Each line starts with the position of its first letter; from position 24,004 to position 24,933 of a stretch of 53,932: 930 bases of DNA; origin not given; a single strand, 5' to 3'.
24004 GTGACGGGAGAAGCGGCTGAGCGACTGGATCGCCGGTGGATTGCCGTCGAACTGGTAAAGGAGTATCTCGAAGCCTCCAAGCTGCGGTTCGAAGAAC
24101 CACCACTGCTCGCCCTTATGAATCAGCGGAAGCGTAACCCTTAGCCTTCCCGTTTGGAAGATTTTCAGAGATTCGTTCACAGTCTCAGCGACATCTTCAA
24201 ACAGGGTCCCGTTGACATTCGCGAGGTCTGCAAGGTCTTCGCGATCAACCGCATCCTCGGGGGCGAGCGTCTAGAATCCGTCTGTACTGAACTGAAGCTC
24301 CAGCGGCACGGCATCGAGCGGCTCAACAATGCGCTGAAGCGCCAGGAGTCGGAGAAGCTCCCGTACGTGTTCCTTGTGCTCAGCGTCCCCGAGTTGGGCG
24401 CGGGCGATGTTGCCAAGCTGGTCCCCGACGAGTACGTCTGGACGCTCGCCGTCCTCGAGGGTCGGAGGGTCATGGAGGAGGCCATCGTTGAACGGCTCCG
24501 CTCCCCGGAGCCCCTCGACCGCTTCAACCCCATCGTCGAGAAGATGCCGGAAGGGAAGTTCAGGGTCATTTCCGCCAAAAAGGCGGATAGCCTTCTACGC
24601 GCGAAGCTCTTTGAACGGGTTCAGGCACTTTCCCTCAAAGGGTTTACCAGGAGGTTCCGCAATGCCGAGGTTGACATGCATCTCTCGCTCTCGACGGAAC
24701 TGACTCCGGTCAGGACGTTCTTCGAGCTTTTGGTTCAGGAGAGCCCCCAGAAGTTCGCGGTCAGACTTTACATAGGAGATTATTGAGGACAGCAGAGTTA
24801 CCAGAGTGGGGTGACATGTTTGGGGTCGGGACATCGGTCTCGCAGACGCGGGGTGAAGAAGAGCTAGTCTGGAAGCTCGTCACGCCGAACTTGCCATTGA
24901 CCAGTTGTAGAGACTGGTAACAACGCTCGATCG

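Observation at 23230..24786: M.PvuII-like methyltransferase and the next ORF share one frame, separated by a single amber codon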

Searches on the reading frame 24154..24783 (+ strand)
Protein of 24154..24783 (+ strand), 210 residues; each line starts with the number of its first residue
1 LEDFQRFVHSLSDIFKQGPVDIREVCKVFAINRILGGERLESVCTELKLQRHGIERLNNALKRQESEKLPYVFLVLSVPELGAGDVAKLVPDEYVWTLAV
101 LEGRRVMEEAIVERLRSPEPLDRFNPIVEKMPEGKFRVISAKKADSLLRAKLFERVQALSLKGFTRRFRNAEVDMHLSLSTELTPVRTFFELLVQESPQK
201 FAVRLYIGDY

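Call 3: search_protein_families(library=pfam, proteins=[window:24154-24783:+], max_evalue=0.1)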
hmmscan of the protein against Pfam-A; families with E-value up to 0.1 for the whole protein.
window:24154-24783:+ (210 aa): 0 families

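Call 4: search_protein_families(library=ncbifam, proteins=[window:24154-24783:+], max_evalue=0.1)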
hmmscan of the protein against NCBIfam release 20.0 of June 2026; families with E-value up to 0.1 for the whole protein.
window:24154-24783:+ (210 aa): 0 families

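Call 5: find_homologous_proteins(query=window:24154-24783:+, max_evalue=0.001)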
Query window:24154-24783:+ (210 aa): 152 proteins with E <= 0.001 among 416 candidates; the best 120 are listed.
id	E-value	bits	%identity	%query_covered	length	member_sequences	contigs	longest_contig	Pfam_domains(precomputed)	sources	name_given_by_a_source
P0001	2.1e-131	454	100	100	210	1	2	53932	-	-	-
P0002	8.6e-88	311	79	74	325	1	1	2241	-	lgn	-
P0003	2.8e-87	309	77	74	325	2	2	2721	-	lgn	-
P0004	3.8e-85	303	78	74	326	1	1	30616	-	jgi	jgi:hypothetical protein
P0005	7.1e-81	289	74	74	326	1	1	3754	-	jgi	jgi:hypothetical protein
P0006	6.8e-80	285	74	74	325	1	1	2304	-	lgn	-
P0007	7.4e-80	285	74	74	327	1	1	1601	-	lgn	-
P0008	2.0e-79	284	71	73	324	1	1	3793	-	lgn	-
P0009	2.6e-79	283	70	74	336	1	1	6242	-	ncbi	-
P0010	8.9e-79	282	73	74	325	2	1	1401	-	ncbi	-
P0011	1.1e-78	281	74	74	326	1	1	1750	-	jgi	jgi:hypothetical protein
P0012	1.5e-78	281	69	74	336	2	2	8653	-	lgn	-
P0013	5.2e-78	279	77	74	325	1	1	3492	-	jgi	jgi:hypothetical protein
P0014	1.3e-77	278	70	74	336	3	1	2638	-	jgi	jgi:hypothetical protein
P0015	1.6e-77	278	75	74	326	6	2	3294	-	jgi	-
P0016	4.1e-77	276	72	74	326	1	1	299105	-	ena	-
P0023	3.2e-76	273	83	74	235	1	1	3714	-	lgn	-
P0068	1.2e-66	242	73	74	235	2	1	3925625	-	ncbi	-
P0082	6.9e-60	220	54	98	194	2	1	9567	-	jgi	jgi:hypothetical protein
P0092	4.2e-55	204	59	73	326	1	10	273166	-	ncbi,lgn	-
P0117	7.8e-33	132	46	73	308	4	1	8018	-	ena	-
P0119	5.3e-32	129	47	73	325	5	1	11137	-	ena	-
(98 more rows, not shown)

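Call 6: search_solved_structures(query=window:24154-24783:+, max_evalue=10)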
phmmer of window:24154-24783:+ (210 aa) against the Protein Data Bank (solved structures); distinct sequences matched with E-value up to 10: 2.
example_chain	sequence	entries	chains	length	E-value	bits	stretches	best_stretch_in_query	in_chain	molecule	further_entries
4xrf_A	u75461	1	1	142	0.31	13.9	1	69-172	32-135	Transcriptional regulator, MarR family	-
8q57_A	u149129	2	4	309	0.79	12.6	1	82-116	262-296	Tagatose-1,6-bisphosphate aldolase kbaY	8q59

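Call 13: find_related_loci(query=A1, collection=genome_contigs, flank=4000)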
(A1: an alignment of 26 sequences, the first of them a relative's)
Query A1 (326 aa) in genome_contigs; peptide patterns used: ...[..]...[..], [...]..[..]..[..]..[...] (x = any residue, [..] = any of these).
44 stretches matched a pattern; 15 encode a relative of the query (tblastn E <= 1e-3); 15 distinct loci.
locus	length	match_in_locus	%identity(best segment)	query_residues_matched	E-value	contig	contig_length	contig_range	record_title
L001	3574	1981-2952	74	3-326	7e-167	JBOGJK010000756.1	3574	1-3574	MAG: Thermoanaerobaculia bacterium isolate H1-B1_metabat2.bin.190_sub k127_1199732, whole genome shotgun sequence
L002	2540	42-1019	71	1-326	4e-162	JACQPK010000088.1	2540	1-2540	MAG: Elusimicrobia bacterium isolate NC_groundwater_1305_Ag_S-0.2um_70_34 S_p2_S4_coassembly_k141_718045, whole genome s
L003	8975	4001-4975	63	1-326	2e-136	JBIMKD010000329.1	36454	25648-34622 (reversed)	MAG: Chromatiales bacterium isolate Frasassi PCtopBin12 k141_1586811, whole genome shotgun sequence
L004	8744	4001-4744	54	79-325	4e-79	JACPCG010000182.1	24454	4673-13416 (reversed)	MAG: Candidatus Rokuibacteriota bacterium isolate NC_groundwater_277_Ag_S-0.2um_71_17 S5_GD2017_2_S2_scaffold_3076, whol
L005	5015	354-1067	54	89-325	6e-76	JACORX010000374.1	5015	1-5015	MAG: Candidatus Rokuibacteriota bacterium isolate NC_groundwater_3_Ag_B-0.1um_69_29 B2_S2_coassemblyk141_3318244, whole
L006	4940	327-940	68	91-326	6e-80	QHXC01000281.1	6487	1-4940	MAG: Acidobacteria bacterium isolate gp5 AA64 14_0929_02_30cm_scaffold_18701_curated, whole genome shotgun sequence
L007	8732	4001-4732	46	89-324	7e-63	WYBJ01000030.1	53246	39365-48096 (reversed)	MAG: Burkholderiaceae bacterium isolate AOB1 k127_52938, whole genome shotgun sequence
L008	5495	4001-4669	48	97-311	3e-62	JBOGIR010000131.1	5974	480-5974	MAG: Vicinamibacterales bacterium isolate M3-S_metawrap_bin.60 k127_955528, whole genome shotgun sequence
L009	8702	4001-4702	46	82-311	4e-61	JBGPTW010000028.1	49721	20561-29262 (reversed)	MAG: Candidatus Methylomirabilia bacterium isolate OBJ1_062018_110_59 k141_504666_length_49721_cov_14.0035, whole genome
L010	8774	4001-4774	42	77-326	1e-58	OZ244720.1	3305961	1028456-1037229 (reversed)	MAG: Dehalococcoidia bacterium isolate 9e3a45bd-a01b-43fc-9133-5d91322e70de genome assembly, chromosome: 1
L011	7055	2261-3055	40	69-324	2e-56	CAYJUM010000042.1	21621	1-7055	MAG TPA_asm: uncultured Nitrospirales bacterium isolate ERP125453_co1_463 genome assembly, contig: NODE_2301_length_2162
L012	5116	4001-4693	42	81-307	2e-52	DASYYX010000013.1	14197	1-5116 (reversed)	MAG TPA_asm: Caulobacteraceae bacterium isolate SMAG_U6347 k141_435466, whole genome shotgun sequence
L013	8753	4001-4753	38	81-325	2e-47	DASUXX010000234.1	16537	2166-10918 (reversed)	MAG TPA_asm: Gemmatimonadaceae bacterium isolate SMAG_U1880 k141_1721910, whole genome shotgun sequence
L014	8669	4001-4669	39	89-307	1e-44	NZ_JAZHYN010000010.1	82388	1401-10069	Methylocystis borbori strain 9N NODE_10_length_82388_cov_31.227994, whole genome shotgun sequence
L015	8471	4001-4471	39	175-326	5e-26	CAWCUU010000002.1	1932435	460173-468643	MAG: uncultured Gemmatimonadales bacterium isolate MFD01721.bin.1.82 genome assembly, contig: contig_14268, whole genome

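Call 23: find_encoding_contigs(protein=P0002, flank=2500, max_places=2)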
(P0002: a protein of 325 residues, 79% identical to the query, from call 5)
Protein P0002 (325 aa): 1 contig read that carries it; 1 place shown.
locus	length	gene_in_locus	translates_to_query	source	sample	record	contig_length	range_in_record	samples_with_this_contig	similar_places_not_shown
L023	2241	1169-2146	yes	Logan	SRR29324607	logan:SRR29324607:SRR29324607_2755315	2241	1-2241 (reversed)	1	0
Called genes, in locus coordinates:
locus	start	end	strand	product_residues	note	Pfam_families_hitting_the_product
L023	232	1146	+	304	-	PF01555:N6_N4_Mtase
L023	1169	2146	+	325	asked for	-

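Call 24: find_encoding_contigs(protein=P0004, flank=4000, max_places=2)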
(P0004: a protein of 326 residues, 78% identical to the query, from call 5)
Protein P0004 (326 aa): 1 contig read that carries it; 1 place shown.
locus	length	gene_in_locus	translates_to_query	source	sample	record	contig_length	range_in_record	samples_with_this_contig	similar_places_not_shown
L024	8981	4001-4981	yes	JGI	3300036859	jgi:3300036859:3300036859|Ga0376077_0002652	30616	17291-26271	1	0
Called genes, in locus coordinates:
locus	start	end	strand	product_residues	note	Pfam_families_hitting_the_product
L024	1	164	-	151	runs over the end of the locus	-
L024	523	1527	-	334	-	PF04392:ABC_sub_bind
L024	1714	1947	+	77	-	PF01078:Mg_chelatase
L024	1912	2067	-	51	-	-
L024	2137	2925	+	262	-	-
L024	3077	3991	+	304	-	PF01555:N6_N4_Mtase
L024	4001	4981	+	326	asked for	-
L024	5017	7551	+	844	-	PF13289:SIR2_2, PF25199:nSTAND_NTPase5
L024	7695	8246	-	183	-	-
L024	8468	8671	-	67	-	-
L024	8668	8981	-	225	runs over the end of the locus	PF24885:TPR_NPHP3, PF13374:TPR_10, PF13424:TPR_12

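Call 26: predict_structure(alignment_id=A1)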
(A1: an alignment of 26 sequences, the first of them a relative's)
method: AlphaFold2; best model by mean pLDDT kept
length: 326 residues; sequences in the alignment: 26
mean_pLDDT: 86.4   pTM: 0.80
mean pLDDT of the five models: 86.4, 84.8, 82.1, 80.1, 79.1
residues with pLDDT >= 90: 160; 70-90: 132; 50-70: 24; < 50: 10
segments of 3 or more residues with pLDDT < 50: 280-287
pLDDT, mean of each block of 10 residues (from residue 1): 95 74 92 96 95 97 96 94 95 88 86 80 72 88 84 80 86 90 93 86 95 96 91 91 85 93 78 54 51 89 90 85 89
secondary structure, 60 per line:
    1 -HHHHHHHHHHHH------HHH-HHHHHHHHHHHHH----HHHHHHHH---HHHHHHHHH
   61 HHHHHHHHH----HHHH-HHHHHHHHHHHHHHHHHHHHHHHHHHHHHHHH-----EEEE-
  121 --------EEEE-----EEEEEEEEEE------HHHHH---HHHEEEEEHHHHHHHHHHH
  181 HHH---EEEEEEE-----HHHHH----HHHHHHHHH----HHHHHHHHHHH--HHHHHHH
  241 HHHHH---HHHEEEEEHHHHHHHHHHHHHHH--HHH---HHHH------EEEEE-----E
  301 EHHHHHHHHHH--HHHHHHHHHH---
elements in order: H2-13 H24-36 H41-48 H52-69 H74-77 H79-110 E116-119 E129-132 E138-147 H154-158 E165-169 H170-183 E187-193 H199-203 H208-216 H221-231 H234-245 E252-256 H257-271 H280-283 E290-294 H302-311 H314-323

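Call 29: fold_search(model_id=the predicted structure, library=pdb)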
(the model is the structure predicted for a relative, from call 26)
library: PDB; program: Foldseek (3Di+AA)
matches with E <= 10: 187; with E <= 0.001: 0
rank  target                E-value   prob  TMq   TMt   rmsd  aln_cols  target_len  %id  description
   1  4ka7_A                2.1e-01  0.08  0.16  0.08  24.1       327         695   13  Structure of Organellar OligoPeptidase (E572Q) in complex with an endogenous substrate (released 2013-09-18)
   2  1gef_A                2.9e-01  0.77  0.21  0.49   6.9       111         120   12  Crystal structure of the archaeal holliday junction resolvase HJC (released 2001-03-21)
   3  1gef_B                4.0e-01  0.66  0.18  0.43   4.8        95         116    8  Crystal structure of the archaeal holliday junction resolvase HJC (released 2001-03-21)
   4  9jsz_J                4.5e-01  0.20  0.16  0.14   5.9        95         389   10  active NbaSPARDA complexes (released 2025-04-02)
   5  2zyz_C                5.3e-01  0.84  0.18  0.55   3.8        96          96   10  Pyrobaculum aerophilum splicing endonuclease (released 2009-06-23)
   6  4tkd_D                5.9e-01  0.35  0.16  0.36   5.7       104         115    7  Sulfolobus solfataricus HJC mutants (released 2015-08-12)
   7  1gef_E                6.5e-01  0.75  0.20  0.49   3.7        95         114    6  Crystal structure of the archaeal holliday junction resolvase HJC (released 2001-03-21)
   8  9vx6_P                6.5e-01  0.14  0.15  0.14   7.3       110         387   10  Helical structure of gRNA-tDNA SPARDA complex (released 2026-01-14)
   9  9ibq_A                6.9e-01  0.09  0.19  0.21  16.6       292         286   11  Structure of BstEII with DNA substrate (released 2026-03-04)
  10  4ka8                  8.1e-01  0.05  0.16  0.08  24.1       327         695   12  Structure of Organellar OligoPeptidase (released 2013-09-18)
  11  2wcw_B                8.6e-01  0.38  0.17  0.38   4.9        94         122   11  1.6A resolution structure of Archaeoglobus fulgidus Hjc, a Holliday junction resolvase from an archaeal hyperthermophi (released 2009-03-24)
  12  7et0_C                8.6e-01  0.11  0.13  0.07   7.3        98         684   10  Crystal structure of the complex formed by Wolbachia cytoplasmic incompatibility factors CinA and CinB from wPip (released 2021-11-10)
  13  9vx6_X                9.0e-01  0.10  0.15  0.13   7.5       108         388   10  Helical structure of gRNA-tDNA SPARDA complex (released 2026-01-14)
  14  2wcz_B                9.6e-01  0.33  0.17  0.40   4.9        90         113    9  1.6A resolution structure of Archaeoglobus fulgidus Hjc, a Holliday junction resolvase from an archaeal hyperthermophi (released 2009-03-24)
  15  3e40_A                9.6e-01  0.08  0.13  0.16   6.7        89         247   10  Q138F HincII bound to GTTAAC and cocrystallized with 5 mM Ca2+ (released 2008-08-26)
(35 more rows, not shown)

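Call 31: find_related_loci(query=A1, collection=metagenome_contigs, flank=1600)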
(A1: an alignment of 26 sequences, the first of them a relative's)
Query A1 (326 aa) in metagenome_contigs; peptide patterns used: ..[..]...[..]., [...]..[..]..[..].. (x = any residue, [..] = any of these).
416 stretches matched a pattern; 142 encode a relative of the query (tblastn E <= 1e-3); the best 80 are kept; 80 distinct loci.
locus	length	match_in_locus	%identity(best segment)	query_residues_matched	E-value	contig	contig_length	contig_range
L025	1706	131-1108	80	1-326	0e+0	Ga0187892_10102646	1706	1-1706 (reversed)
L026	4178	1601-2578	80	1-326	5e-176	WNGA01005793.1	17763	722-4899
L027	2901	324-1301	71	1-326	4e-160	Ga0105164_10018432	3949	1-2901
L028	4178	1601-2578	71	1-326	1e-155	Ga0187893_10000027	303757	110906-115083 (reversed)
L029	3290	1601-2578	71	1-326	1e-159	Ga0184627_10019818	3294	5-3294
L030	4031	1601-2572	71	3-326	5e-156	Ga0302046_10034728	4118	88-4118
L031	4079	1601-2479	77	34-326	2e-149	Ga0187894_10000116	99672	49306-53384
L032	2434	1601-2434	79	1-278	5e-152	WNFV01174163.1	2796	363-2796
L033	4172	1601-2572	69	3-326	2e-143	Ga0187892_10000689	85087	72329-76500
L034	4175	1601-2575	66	1-326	3e-142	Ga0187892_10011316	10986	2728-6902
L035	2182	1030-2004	65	1-326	1e-145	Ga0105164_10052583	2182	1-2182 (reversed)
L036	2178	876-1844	65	4-326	4e-143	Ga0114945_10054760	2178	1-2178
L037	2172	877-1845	65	4-326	3e-143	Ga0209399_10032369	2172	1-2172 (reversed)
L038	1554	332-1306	64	1-326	8e-146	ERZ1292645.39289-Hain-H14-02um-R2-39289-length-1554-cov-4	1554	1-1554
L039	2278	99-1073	63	1-326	1e-141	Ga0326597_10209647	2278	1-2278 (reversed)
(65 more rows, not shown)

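Call 32: search_solved_structures(query=A1, max_evalue=10)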
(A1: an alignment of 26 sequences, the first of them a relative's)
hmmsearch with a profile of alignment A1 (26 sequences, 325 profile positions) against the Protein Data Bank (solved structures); distinct sequences matched with E-value up to 10: 2.
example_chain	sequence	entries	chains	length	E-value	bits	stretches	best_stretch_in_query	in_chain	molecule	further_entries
9va7_A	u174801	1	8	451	0.067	15.8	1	37-115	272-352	Dot/Icm T4SS effector Lem17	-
2elh_A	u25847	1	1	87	0.32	13.6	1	26-71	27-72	CG11849-PA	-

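Call 42: search_protein_families(library=padloc, proteins=[P0016, window:24154-24783:+], max_evalue=0.1)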
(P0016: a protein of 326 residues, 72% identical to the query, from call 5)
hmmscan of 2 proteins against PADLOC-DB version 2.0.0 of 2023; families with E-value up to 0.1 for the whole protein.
P0016 (326 aa): 0 families

window:24154-24783:+ (210 aa): 0 families

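Call 43: search_protein_families(library=pfam, alignment_id=A1, max_evalue=1)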
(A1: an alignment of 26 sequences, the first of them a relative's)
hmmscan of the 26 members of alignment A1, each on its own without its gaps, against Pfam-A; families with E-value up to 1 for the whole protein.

A. member 1, P0016 (326 aa): 0 families

B. families by the number of members that match (of 26 scanned): 9 families
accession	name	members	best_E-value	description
PF13384.12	HTH_23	5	0.00013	Homeodomain-like domain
PF13518.12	HTH_28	4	0.0029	Helix-turn-helix domain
PF13551.12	HTH_29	3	0.0038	Winged helix-turn helix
PF01722.23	BolA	3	0.039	BolA-like protein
PF01527.26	HTH_Tnp_1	1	0.00018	Transposase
PF19187.6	HTH_PafC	1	0.047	PafC helix-turn-helix domain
PF12833.13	HTH_18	1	0.11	Helix-turn-helix domain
PF07486.17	Hydrolase_2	1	0.13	Cell Wall Hydrolase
PF17898.6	GerD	1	0.18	Spore germination GerD central core domain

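Call 44: search_protein_families(library=ncbifam, proteins=[P0016, P0004, P0119, P0117, P0092], max_evalue=1)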
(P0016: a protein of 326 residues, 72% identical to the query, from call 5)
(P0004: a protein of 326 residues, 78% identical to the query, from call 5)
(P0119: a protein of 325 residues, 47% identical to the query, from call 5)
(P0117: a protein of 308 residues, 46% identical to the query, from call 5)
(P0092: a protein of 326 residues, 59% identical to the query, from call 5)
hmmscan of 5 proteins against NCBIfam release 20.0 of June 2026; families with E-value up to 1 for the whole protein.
P0016 (326 aa): 0 families

P0004 (326 aa): 1 family
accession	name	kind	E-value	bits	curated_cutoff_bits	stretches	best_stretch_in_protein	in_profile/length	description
NF002333.0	PRK01294.1-1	equivalog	0.1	12.2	450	1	6-104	94-193/345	lipase secretion chaperone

P0119 (325 aa): 0 families

P0117 (308 aa): 2 families
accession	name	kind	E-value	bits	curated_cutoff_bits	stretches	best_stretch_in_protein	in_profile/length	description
NF033516.0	transpos_IS3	equivalog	0.0059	15.9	160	1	16-81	3-73/369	IS3 family transposase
TIGR02042.1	sir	equivalog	0.017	13.2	731.5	1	76-167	27-118/581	sulfite reductase, ferredoxin dependent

P0092 (326 aa): 0 families

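Call 45: search_dna_similar(query=P0016, collection=plasmids, mode=protein, max_evalue=0.001, max_rows=10)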
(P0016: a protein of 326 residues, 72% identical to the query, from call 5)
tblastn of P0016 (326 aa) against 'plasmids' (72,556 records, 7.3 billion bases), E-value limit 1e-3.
No match.

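Call 46: find_encoding_contigs(protein=P0001, flank=1500, max_places=6)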
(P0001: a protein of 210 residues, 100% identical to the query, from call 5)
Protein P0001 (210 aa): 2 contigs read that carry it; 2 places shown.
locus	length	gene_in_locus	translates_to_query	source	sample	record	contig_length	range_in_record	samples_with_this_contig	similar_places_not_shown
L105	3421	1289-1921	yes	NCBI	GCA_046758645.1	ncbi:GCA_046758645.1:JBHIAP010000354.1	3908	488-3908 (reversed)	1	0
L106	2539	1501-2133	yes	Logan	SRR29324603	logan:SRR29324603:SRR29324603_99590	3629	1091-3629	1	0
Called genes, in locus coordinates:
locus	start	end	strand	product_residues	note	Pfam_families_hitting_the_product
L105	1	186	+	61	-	?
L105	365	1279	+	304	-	PF01555:N6_N4_Mtase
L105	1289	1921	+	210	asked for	-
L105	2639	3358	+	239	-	-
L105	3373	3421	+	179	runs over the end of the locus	?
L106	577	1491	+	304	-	PF01555:N6_N4_Mtase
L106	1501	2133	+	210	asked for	-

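Call 47: find_encoding_contigs(protein=P0082, flank=2500, max_places=3)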
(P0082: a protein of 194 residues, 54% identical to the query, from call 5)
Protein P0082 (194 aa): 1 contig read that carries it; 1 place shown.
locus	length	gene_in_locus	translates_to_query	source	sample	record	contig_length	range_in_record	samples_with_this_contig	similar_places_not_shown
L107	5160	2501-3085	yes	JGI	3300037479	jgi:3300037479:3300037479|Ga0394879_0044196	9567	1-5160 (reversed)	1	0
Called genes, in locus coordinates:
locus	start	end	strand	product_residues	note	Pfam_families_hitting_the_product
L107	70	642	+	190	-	PF08207:EFP_N, PF01132:EFP, PF09285:Elong-fact-P_C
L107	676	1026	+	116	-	PF01740:STAS, PF13466:STAS_2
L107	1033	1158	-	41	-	-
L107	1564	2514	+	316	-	PF01555:N6_N4_Mtase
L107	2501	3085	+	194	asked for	-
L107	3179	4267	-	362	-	PF01266:DAO, PF01494:FAD_binding_3 (weak)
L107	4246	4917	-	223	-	PF03009:GDPD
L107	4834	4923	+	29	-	-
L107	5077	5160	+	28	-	?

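Call 57: find_encoding_contigs(protein=P0023, flank=2500, max_places=2)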
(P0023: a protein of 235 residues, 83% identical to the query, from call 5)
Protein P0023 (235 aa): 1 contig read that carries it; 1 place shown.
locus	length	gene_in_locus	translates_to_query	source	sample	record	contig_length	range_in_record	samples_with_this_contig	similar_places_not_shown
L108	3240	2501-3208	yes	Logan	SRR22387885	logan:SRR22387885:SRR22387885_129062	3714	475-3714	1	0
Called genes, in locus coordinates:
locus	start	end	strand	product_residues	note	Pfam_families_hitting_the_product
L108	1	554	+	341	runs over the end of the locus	?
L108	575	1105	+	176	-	PF13474:SnoaL_3, PF14534:DUF4440 (faint)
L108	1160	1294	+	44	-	-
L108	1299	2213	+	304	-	PF01555:N6_N4_Mtase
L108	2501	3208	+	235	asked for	-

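Call 58: find_encoding_contigs(protein=P0068, flank=3000, max_places=2)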
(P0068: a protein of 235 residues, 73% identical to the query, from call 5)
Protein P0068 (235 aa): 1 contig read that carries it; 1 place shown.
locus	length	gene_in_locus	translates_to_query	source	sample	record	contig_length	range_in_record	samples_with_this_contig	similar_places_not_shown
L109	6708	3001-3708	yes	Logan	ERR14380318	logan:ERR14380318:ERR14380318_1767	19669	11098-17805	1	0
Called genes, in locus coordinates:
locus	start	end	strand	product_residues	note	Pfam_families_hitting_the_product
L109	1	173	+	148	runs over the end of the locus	PF00903:Glyoxalase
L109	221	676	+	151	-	PF00903:Glyoxalase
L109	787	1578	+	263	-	PF00571:CBS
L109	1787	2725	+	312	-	PF01555:N6_N4_Mtase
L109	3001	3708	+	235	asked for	-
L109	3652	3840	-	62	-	-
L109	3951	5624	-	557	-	PF00920:ILVD_EDD_N, PF24877:ILV_EDD_C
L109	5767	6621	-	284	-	-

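Call 74: search_protein_representatives(alignment_id=A3)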
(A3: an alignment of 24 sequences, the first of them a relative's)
Query: 24 sequences, 325 profile positions. Proteins with E-value up to 0.001 (for the whole library): 331; up to 1e-10: 216; up to 1e-30: 88. The best 150 are listed.
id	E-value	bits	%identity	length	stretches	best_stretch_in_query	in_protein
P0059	2.1e-131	454.6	-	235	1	91-325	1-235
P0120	9.6e-130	449.2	-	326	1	1-325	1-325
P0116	3.4e-111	388.2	-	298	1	32-324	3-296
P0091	4.4e-107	374.7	-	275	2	210-325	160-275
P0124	9.3e-104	363.8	-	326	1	2-325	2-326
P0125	9.3e-99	347.3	-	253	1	1-221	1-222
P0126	5.0e-95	335.1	-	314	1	8-219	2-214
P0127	8.5e-94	331.0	-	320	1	3-325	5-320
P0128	2.9e-90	319.4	-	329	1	1-324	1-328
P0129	1.3e-87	310.7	-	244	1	43-278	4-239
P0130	8.0e-87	308.1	-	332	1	53-323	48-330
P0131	4.8e-86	305.6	-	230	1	91-325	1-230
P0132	2.1e-82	293.6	-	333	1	4-324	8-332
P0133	1.2e-81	291.1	-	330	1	20-323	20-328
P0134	5.9e-80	285.5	-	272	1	75-324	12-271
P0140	1.3e-76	274.6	-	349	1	19-321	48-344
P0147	8.4e-73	262.0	-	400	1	28-307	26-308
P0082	7.1e-70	252.4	-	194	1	171-322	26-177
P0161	4.0e-63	230.2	-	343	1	4-318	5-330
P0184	3.8e-41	158.0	-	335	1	1-313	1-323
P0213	1.6e-29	119.8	-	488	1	164-300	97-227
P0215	5.0e-29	118.2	-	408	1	187-323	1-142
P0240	3.6e-22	95.6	-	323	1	24-317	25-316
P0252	2.9e-20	89.4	-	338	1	39-303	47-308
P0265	1.1e-18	84.2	-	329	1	36-308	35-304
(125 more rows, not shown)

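Call 75: search_protein_families(library=pfam, proteins=[P0213, P0215, P0147, P0240, P0252, P0265, P0184, P0161, P0140], max_evalue=0.1)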
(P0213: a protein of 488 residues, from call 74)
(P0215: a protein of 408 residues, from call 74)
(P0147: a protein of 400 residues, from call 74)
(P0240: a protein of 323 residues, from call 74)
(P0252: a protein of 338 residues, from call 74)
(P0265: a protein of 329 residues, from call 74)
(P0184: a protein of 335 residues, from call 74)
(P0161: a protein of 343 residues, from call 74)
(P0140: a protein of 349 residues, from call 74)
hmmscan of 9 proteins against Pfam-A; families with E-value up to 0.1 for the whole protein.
P0213 (488 aa): 0 families

P0215 (408 aa): 1 family
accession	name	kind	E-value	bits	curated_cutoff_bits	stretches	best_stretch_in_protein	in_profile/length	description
PF19942.4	DUF6404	-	0.01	16.6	27.6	1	302-351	30-77/115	Family of unknown function (DUF6404)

P0147 (400 aa): 0 families

P0240 (323 aa): 2 families
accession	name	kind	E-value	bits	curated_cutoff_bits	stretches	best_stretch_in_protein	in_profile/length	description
PF13551.12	HTH_29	-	0.0037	17.8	28.1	1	38-83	11-56/64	Winged helix-turn helix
PF13518.12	HTH_28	-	0.08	13.5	25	0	27-73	1-47/52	Helix-turn-helix domain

P0252 (338 aa): 0 families

P0265 (329 aa): 0 families

P0184 (335 aa): 6 families
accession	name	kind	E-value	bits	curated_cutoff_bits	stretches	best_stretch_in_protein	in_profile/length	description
PF13384.12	HTH_23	-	1.9e-08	34.3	24.6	1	25-68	6-49/50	Homeodomain-like domain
PF13551.12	HTH_29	-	1.6e-07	31.7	28.1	1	26-70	1-46/64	Winged helix-turn helix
PF13518.12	HTH_28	-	5.7e-07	30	25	1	26-70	2-46/52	Helix-turn-helix domain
PF01527.26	HTH_Tnp_1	-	0.0028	18.3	24.1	1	23-74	9-62/75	Transposase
PF10668.15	Phage_terminase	-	0.034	14.3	22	1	35-56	21-42/67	Phage terminase small subunit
PF01381.28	HTH_3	-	0.053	14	23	1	27-59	1-32/55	Helix-turn-helix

P0161 (343 aa): 0 families

P0140 (349 aa): 3 families
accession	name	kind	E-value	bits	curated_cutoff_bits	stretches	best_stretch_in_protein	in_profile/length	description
PF13384.12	HTH_23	-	0.00033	20.8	24.6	1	53-98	4-49/50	Homeodomain-like domain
PF13518.12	HTH_28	-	0.00075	20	25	1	55-99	1-45/52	Helix-turn-helix domain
PF13551.12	HTH_29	-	0.083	13.4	28.1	0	56-100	1-46/64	Winged helix-turn helix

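Call 76: predict_structure(alignment_id=A4)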
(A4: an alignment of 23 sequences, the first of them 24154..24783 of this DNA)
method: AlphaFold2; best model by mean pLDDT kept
length: 210 residues; sequences in the alignment: 23
mean_pLDDT: 66.9   pTM: 0.51
mean pLDDT of the five models: 66.9, 65.7, 64.4, 60.2, 58.9
residues with pLDDT >= 90: 0; 70-90: 120; 50-70: 49; < 50: 41
segments of 3 or more residues with pLDDT < 50: 50-61, 151-177
pLDDT, mean of each block of 10 residues (from residue 1): 83 80 76 71 67 35 55 66 73 80 72 79 81 75 63 38 38 43 75 80 74
secondary structure, 60 per line:
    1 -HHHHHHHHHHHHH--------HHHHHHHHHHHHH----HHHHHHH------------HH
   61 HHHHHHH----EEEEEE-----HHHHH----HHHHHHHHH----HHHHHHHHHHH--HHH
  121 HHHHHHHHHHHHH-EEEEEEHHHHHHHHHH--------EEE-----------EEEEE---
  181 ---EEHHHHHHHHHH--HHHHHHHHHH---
elements in order: H2-14 H23-35 H40-46 H59-67 E72-77 H83-87 H92-100 H105-115 H118-133 E135-140 H141-150 E159-161 E173-177 H186-195 H198-207
